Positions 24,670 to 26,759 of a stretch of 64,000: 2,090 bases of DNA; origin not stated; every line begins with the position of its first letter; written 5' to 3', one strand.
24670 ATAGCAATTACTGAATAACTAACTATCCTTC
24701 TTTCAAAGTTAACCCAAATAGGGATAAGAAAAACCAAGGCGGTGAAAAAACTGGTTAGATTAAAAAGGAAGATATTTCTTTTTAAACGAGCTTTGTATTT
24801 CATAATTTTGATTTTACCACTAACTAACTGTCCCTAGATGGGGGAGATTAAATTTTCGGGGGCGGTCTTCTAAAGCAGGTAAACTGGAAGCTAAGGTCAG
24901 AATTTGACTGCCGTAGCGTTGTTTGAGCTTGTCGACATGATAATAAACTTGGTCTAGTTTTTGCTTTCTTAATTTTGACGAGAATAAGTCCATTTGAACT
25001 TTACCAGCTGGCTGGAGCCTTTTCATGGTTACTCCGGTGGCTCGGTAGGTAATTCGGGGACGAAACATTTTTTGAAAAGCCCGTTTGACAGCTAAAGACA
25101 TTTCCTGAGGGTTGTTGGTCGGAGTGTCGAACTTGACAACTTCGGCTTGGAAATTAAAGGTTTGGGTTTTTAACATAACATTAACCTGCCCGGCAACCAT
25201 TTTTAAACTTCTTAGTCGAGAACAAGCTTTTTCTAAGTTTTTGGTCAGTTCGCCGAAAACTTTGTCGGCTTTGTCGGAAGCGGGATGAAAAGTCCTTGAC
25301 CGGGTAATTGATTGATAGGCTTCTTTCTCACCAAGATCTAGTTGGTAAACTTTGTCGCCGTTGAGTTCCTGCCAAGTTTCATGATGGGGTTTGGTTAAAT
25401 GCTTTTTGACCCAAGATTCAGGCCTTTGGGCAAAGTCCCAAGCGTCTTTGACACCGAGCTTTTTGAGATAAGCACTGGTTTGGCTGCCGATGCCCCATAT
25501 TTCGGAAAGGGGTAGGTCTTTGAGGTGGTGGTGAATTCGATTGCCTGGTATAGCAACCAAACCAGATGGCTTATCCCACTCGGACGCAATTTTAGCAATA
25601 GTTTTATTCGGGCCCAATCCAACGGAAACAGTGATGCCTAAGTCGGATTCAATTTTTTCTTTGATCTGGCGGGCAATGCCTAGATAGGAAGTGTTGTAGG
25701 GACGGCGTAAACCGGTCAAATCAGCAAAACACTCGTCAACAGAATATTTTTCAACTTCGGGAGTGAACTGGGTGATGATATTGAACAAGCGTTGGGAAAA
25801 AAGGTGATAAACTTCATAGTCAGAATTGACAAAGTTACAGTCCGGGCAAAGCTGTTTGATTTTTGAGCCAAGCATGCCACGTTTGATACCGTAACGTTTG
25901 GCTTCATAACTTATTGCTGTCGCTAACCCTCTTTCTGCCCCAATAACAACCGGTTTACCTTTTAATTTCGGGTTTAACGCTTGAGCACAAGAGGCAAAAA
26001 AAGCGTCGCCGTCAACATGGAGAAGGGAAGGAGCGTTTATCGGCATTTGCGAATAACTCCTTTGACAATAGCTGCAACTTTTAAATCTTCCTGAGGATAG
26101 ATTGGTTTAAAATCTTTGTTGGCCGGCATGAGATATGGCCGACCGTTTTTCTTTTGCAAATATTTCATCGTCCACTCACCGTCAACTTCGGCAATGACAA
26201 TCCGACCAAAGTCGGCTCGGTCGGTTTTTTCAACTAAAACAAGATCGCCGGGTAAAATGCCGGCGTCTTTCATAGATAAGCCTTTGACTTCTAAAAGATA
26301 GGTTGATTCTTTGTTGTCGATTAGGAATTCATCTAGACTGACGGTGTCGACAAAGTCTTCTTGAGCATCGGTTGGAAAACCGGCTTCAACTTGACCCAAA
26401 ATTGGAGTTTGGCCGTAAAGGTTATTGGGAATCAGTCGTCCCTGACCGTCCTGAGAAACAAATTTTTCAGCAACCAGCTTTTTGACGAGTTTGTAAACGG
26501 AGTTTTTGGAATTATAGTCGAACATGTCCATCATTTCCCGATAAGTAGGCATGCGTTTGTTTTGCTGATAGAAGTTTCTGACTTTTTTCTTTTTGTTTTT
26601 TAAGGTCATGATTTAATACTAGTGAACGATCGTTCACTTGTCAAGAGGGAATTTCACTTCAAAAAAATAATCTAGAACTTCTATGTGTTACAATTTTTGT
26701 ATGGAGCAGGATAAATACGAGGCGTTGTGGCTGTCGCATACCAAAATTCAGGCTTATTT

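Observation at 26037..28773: SOS-box-controlled divergent module: lexA-dinB on one side, a Cas4/AddB-like Fe-S nuclease plus RecD/Dda-like helicase on the other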

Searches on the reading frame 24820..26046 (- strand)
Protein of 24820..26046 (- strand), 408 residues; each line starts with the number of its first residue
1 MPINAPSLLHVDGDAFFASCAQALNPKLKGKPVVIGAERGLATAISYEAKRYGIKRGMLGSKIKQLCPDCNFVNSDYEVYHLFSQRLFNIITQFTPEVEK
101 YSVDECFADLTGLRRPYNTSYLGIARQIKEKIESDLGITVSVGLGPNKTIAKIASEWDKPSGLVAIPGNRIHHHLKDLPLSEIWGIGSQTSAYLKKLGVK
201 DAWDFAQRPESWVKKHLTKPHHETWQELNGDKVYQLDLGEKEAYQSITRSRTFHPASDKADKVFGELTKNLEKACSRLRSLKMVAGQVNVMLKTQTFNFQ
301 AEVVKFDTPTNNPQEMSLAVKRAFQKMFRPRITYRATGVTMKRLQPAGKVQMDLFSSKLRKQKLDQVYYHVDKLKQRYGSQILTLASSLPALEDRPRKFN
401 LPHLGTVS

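Call 3: search_protein_families(library=pfam, proteins=[window:24820-26046:-], max_evalue=0.01)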
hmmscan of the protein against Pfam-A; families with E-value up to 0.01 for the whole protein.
window:24820-26046:- (408 aa): 3 families
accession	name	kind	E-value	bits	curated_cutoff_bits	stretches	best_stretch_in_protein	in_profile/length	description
PF00817.25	IMS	-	1.3e-48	165.1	23.2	1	11-156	1-148/148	impB/mucB/samB family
PF11799.13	IMS_C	-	4.2e-16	59.8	20.7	1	245-354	2-109/109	impB/mucB/samB family C-terminal domain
PF11798.14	IMS_HHH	-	9.7e-06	26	24.4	1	175-199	8-32/32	IMS family HHH motif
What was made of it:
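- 24820..26046 (-): dinB (Y-family DNA polymerase IV, 408 aa). Second gene of the lexA-dinB operon; its start overlaps the lexA stop by 10 nt. IMS 1.3e-48, IMS_C 4.2e-16, IMS_HHH 9.7e-6 (call 3).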

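Call 8: search_protein_families(library=ncbifam, proteins=[window:24820-26046:-], max_evalue=0.001)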
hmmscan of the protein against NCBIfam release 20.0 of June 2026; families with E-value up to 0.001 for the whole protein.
window:24820-26046:- (408 aa): 10 families
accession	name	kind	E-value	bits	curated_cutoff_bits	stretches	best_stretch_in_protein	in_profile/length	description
NF002848.0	PRK03103.1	subfamily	2.5e-67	227.2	381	1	8-390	6-393/410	DNA polymerase IV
NF003015.0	PRK03858.1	subfamily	1.6e-64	218.5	367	1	6-389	7-386/399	DNA polymerase IV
NF002677.0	PRK02406.1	equivalog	2.1e-64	217.8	256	1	8-347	8-346/357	DNA polymerase IV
NF002492.0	PRK01810.1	equivalog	6.1e-62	209.7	399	1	8-389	12-395/412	DNA polymerase IV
NF002882.0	PRK03348.1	equivalog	7.3e-62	209.6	389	1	5-369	4-367/461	DNA polymerase IV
NF002751.0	PRK02794.1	equivalog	7.9e-62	209.5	371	1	7-386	39-415/425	DNA polymerase IV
NF010731.0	PRK14133.1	equivalog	1e-55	189.4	362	1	8-316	5-309/352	DNA polymerase IV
NF002955.0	PRK03609.1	subfamily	8e-55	186.4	431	1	11-384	5-390/422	translesion error-prone DNA polymerase V subunit UmuC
NF002292.0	PRK01216.1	equivalog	6.5e-43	147.1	339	1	8-322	3-317/351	DNA polymerase IV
NF002883.0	PRK03352.1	equivalog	1.1e-41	143.2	330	1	8-339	7-337/347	DNA polymerase IV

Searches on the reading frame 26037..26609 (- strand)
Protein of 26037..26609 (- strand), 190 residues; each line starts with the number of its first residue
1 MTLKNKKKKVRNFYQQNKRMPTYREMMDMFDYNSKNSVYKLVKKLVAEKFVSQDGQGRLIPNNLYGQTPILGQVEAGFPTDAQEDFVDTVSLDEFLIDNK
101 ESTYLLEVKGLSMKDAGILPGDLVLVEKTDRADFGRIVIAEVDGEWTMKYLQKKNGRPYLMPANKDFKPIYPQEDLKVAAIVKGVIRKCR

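Call 3: search_protein_families(library=pfam, proteins=[window:26037-26609:-], max_evalue=0.01)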
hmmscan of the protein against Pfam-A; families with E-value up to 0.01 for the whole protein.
window:26037-26609:- (190 aa): 1 family
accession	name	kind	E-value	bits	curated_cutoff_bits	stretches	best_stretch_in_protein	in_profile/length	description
PF00717.28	Peptidase_S24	-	1.5e-26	92.9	23.3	1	69-179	1-112/116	Peptidase S24-like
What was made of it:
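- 26037..26609 (-): lexA (190 aa), self-cleaving SOS repressor. Peptidase_S24 1.5e-26 (call 3).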

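Call 8: search_protein_families(library=ncbifam, proteins=[window:26037-26609:-], max_evalue=0.001)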
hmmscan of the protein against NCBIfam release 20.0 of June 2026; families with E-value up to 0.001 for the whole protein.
window:26037-26609:- (190 aa): 3 families
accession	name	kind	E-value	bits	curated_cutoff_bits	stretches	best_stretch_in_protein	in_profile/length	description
TIGR00498.1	lexA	equivalog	3.2e-33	115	110.95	1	10-189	15-202/203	transcriptional repressor LexA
NF007621.2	PRK10276.1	subfamily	1e-29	102.9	110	1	75-186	1-114/115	translesion error-prone DNA polymerase V autoproteolytic subunit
NF051876.1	transXXX_HumD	equivalog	1.3e-09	38.1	120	1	77-186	2-111/129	HumD family translesion DNA polymerase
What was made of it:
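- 26037..26609 (-): TIGR00498 lexA 115 bits against a 110.95 cutoff, aligned over residues 10-189 (call 8).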

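Call 59: find_related_loci(query=window:26037-26609:-, collection=metagenome_contigs, flank=4000)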
Query window:26037-26609:- (190 aa) in metagenome_contigs; peptide patterns used: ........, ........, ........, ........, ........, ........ (x = any residue, [..] = any of these).
600 stretches matched a pattern (row limit reached: there are more); 434 encode a relative of the query (tblastn E <= 1e-3); the best 80 are kept; 80 distinct loci.
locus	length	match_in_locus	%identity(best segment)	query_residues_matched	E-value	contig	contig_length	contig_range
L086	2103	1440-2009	95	1-190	2e-129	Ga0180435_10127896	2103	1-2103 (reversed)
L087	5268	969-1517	61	6-188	5e-74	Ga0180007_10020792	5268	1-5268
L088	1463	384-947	57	1-188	3e-75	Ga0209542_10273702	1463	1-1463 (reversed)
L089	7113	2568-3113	60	7-188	2e-71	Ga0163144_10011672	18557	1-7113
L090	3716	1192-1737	58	7-188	1e-69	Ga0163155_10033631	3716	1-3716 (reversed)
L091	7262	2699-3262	58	1-188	8e-69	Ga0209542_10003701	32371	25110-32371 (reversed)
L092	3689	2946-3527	56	2-188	7e-69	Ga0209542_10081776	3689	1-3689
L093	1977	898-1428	56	12-188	6e-71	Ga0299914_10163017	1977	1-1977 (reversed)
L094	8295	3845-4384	58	9-188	7e-69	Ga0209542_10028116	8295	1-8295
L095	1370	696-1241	58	7-188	6e-72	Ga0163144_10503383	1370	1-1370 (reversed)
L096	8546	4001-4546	55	7-188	3e-68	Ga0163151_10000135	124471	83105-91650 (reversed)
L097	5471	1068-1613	57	7-188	7e-68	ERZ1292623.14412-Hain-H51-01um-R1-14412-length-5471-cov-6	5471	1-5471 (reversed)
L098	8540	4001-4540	56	9-188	2e-67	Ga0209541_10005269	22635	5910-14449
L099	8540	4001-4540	56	9-188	2e-67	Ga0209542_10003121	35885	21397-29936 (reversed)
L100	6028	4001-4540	56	9-188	2e-67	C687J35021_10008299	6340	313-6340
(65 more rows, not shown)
